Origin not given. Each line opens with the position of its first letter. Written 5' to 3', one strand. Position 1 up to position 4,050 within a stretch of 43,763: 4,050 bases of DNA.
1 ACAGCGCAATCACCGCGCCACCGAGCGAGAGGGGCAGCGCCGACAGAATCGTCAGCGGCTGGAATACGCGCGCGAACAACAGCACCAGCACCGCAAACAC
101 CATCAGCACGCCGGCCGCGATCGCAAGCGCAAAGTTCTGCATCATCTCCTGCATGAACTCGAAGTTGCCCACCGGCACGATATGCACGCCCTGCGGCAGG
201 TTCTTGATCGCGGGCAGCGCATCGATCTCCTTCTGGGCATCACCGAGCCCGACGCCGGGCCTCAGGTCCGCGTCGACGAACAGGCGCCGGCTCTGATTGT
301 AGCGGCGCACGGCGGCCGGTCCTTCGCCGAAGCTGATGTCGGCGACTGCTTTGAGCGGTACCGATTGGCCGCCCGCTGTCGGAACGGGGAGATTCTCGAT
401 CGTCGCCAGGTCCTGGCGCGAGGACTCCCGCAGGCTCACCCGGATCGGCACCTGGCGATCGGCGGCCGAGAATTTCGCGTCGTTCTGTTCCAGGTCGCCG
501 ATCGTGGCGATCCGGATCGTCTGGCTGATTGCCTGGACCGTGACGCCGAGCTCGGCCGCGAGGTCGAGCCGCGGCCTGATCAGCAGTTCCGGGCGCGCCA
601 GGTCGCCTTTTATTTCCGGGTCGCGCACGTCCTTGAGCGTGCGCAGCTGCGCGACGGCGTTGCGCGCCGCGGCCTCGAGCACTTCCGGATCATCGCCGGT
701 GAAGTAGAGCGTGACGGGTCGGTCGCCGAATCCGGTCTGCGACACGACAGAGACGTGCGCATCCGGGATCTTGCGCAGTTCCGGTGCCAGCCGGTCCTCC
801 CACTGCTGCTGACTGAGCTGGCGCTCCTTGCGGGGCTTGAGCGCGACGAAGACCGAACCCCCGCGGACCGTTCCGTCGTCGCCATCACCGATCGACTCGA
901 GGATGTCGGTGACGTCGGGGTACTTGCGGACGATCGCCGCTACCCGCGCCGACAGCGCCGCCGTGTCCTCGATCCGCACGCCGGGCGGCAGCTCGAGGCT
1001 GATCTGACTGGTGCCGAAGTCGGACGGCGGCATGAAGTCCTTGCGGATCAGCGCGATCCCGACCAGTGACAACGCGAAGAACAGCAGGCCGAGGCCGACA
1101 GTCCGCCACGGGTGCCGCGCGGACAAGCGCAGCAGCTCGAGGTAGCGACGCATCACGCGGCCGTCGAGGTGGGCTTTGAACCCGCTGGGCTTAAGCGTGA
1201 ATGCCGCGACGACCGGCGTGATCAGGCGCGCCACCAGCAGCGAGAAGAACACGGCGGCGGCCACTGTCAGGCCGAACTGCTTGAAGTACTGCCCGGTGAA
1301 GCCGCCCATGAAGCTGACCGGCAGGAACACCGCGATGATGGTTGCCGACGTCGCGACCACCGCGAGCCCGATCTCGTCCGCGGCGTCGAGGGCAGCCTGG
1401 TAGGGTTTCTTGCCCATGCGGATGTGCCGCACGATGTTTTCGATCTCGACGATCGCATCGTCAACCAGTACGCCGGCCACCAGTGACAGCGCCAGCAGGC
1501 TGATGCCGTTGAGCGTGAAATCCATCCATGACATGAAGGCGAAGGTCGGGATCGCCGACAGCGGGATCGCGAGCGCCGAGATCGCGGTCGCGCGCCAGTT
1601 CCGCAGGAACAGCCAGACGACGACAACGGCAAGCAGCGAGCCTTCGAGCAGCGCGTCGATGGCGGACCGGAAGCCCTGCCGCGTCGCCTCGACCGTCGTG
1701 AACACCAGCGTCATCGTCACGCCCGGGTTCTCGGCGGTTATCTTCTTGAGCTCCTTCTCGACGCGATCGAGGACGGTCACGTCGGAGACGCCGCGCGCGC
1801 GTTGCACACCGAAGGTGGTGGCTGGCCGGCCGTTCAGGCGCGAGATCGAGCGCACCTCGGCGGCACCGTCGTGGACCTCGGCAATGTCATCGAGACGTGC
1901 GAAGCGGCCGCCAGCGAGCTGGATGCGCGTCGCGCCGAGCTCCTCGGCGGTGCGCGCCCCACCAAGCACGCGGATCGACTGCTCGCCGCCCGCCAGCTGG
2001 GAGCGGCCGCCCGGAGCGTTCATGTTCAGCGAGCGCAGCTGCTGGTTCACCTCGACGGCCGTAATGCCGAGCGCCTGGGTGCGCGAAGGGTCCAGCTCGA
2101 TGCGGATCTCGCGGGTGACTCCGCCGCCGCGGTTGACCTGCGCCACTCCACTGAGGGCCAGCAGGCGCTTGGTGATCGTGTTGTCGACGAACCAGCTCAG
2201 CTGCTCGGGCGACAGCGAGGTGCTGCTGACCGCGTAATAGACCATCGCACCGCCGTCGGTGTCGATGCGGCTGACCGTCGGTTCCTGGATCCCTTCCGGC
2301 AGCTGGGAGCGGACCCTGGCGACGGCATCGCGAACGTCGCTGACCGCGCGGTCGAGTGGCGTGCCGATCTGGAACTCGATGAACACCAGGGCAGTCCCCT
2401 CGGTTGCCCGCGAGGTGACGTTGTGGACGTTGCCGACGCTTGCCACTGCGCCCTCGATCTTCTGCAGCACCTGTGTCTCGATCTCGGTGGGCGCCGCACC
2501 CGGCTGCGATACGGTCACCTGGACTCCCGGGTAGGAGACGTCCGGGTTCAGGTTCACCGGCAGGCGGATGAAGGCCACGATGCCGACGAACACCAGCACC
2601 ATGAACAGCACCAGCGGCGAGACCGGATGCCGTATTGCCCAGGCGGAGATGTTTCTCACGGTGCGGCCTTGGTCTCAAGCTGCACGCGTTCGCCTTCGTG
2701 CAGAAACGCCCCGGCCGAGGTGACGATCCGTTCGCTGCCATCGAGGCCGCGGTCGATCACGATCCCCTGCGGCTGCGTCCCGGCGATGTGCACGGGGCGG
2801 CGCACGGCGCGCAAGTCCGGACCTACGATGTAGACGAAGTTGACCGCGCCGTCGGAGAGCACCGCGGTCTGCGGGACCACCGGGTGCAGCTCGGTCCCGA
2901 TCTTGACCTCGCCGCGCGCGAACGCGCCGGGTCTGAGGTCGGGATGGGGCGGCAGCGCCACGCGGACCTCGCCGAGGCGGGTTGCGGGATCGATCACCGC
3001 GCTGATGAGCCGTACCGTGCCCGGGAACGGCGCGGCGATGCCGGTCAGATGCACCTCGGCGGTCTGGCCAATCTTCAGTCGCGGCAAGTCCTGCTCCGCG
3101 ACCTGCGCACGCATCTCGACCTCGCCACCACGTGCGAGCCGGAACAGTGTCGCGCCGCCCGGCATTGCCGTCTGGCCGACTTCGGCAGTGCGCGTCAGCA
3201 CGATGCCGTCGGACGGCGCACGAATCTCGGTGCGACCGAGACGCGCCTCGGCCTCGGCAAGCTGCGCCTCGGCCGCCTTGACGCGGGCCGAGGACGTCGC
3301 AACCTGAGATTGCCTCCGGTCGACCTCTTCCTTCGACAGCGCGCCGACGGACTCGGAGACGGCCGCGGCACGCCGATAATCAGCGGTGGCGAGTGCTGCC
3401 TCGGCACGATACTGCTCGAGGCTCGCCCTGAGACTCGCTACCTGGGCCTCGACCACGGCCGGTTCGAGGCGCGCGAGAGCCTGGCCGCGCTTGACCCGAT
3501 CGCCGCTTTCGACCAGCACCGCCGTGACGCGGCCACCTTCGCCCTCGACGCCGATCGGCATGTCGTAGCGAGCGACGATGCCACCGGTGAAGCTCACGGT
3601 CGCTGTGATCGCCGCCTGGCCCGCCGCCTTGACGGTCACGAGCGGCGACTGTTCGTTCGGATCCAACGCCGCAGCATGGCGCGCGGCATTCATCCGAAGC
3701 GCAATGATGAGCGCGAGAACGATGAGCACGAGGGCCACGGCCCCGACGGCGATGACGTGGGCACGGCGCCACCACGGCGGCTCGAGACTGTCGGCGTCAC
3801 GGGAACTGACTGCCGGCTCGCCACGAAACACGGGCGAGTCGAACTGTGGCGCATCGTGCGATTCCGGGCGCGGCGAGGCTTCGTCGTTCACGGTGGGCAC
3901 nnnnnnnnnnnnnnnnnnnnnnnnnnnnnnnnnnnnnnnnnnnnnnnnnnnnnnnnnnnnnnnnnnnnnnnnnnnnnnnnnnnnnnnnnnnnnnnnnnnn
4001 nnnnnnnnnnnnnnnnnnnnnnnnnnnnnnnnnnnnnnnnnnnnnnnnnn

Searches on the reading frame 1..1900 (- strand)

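Call 29: search_protein_families(library=pfam, proteins=[window:1-1900:-, window:2-1900:-, window:3-1900:-], max_evalue=0.001)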
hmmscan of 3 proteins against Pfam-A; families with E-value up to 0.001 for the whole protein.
window:1-1900:- (633 aa): 3 families
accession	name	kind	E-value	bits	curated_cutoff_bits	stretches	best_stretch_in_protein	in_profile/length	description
PF00873.25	ACR_tran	-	9.7e-135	451.1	28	1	2-633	254-907/1021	AcrB/AcrD/AcrF family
PF03176.21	MMPL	-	2.5e-05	23.8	20.5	1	60-234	124-301/333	MMPL family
PF02355.23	SecD_SecF_C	-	0.0008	19.3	20.5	1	74-221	27-172/189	Protein export membrane protein SecD/SecF, C-terminal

window:2-1900:- (633 aa): 3 families
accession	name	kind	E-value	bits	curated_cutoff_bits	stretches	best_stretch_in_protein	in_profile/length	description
PF00873.25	ACR_tran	-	9.7e-135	451.1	28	1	2-633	254-907/1021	AcrB/AcrD/AcrF family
PF03176.21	MMPL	-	2.5e-05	23.8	20.5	1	60-234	124-301/333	MMPL family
PF02355.23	SecD_SecF_C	-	0.0008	19.3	20.5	1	74-221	27-172/189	Protein export membrane protein SecD/SecF, C-terminal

window:3-1900:- (632 aa): 3 families
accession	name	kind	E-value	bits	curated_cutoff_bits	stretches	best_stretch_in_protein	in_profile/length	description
PF00873.25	ACR_tran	-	2.7e-134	449.6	28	1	2-632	254-906/1021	AcrB/AcrD/AcrF family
PF03176.21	MMPL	-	2.3e-05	24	20.5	1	60-234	124-301/333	MMPL family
PF02355.23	SecD_SecF_C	-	0.00074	19.4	20.5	1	74-221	27-172/189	Protein export membrane protein SecD/SecF, C-terminal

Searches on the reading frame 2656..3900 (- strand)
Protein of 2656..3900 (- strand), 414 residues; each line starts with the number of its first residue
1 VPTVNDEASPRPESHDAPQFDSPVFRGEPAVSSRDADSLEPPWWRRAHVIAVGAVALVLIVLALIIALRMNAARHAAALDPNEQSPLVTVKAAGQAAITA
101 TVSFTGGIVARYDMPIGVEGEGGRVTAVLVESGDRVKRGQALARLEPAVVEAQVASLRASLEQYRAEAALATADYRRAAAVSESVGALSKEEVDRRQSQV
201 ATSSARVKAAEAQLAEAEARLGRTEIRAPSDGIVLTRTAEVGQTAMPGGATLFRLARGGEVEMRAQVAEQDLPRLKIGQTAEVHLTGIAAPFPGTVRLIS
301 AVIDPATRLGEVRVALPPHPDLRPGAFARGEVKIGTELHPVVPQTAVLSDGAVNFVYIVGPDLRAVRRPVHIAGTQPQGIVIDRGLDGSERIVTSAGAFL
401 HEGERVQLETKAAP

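Call 7: search_protein_families(library=pfam, proteins=[window:2656-3900:-])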
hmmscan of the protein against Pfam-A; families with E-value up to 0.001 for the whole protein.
window:2656-3900:- (414 aa): 5 families
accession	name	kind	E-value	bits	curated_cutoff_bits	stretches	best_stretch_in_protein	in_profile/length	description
PF16576.10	HlyD_D23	-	3.5e-24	85.7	30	1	123-328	28-214/214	Barrel-sandwich domain of CusB or HlyD membrane-fusion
PF13437.12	HlyD_3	-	2.8e-16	60.6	22.2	1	226-325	2-106/106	HlyD family secretion protein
PF13533.13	Biotin_lipoyl_2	-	5.3e-07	29.8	29.8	1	123-146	9-32/32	Biotin-lipoyl like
PF00364.28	Biotin_lipoyl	-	0.00031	21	22.1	0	119-146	11-37/73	Biotin-requiring enzyme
PF13375.12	RnfC_N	-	0.00065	20.1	25.6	0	122-155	38-70/101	RnfC Barrel sandwich hybrid domain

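Call 11: find_related_loci(query=window:2656-3900:-, collection=genome_contigs, flank=4000)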
Query window:2656-3900:- (414 aa) in genome_contigs; peptide patterns used: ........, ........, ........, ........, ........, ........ (x = any residue, [..] = any of these).
230 stretches matched a pattern; 84 encode a relative of the query (tblastn E <= 1e-3); the best 80 are kept; 80 distinct loci.
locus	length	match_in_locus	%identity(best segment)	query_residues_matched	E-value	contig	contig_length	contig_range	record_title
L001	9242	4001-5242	93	2-414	0e+0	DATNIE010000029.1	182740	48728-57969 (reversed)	MAG TPA_asm: Steroidobacteraceae bacterium isolate SMAG_U11365 k141_722598, whole genome shotgun sequence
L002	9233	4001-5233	69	3-414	7e-177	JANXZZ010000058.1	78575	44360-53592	MAG: Proteobacteria bacterium isolate GL140_5_metabat_135_sub GL140_5_k141_3230683, whole genome shotgun sequence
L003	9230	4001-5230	71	4-414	9e-175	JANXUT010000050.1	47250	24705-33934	MAG: Proteobacteria bacterium isolate 340R_metabat_153 340R_k141_235937, whole genome shotgun sequence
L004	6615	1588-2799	67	3-408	8e-153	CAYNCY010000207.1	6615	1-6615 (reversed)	MAG TPA_asm: uncultured Steroidobacteraceae bacterium isolate binchicken_co54_411 genome assembly, contig: NODE_21442_le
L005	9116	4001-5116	68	36-408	9e-151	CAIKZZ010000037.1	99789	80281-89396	MAG: uncultured proteobacterium isolate Umea_bin-08968 genome assembly, contig: bin-08968:37/48, whole genome shotgun se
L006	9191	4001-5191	62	4-408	6e-146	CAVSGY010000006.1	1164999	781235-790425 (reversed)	MAG: uncultured proteobacterium isolate MFD01476.bin.2.104 genome assembly, contig: contig_29444, whole genome shotgun s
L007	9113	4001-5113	63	42-414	1e-135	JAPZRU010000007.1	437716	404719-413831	MAG: Steroidobacteraceae bacterium isolate LE19-196.1M c_000000009935, whole genome shotgun sequence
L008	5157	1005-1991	70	80-408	8e-133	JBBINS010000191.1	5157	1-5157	MAG: Gammaproteobacteria bacterium isolate BR1S70218_bin_261 NODE_16086_length_5157_cov_12.788122, whole genome shotgun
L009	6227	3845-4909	54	52-407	7e-112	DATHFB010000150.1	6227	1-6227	MAG TPA_asm: Steroidobacteraceae bacterium isolate SMAG_U12436 k141_392515, whole genome shotgun sequence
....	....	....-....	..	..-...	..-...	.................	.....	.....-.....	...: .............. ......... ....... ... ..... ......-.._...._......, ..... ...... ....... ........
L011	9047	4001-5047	55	57-407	1e-109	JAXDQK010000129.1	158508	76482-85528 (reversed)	MAG: Gammaproteobacteria bacterium isolate BP_733 scaffold_4197261, whole genome shotgun sequence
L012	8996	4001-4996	61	76-408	1e-109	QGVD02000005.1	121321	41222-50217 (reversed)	MAG: Pseudomonadota bacterium isolate ZC4RG24 NODE_40_length_121321_cov_15.428702, whole genome shotgun sequence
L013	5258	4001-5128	52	30-407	2e-109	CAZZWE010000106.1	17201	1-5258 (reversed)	MAG: uncultured Steroidobacteraceae bacterium isolate Brown_Y.bin.2 genome assembly, contig: NODE_575_length_17201_cov_6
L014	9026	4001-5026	57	65-407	1e-108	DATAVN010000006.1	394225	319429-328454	MAG TPA_asm: Steroidobacteraceae bacterium isolate SMAG_U5600 k141_2238976, whole genome shotgun sequence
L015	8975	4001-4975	57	82-407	7e-109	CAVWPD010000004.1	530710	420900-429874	MAG: uncultured Gammaproteobacteria bacterium isolate MFD04540.bin.1.39 genome assembly, contig: contig_2448, whole geno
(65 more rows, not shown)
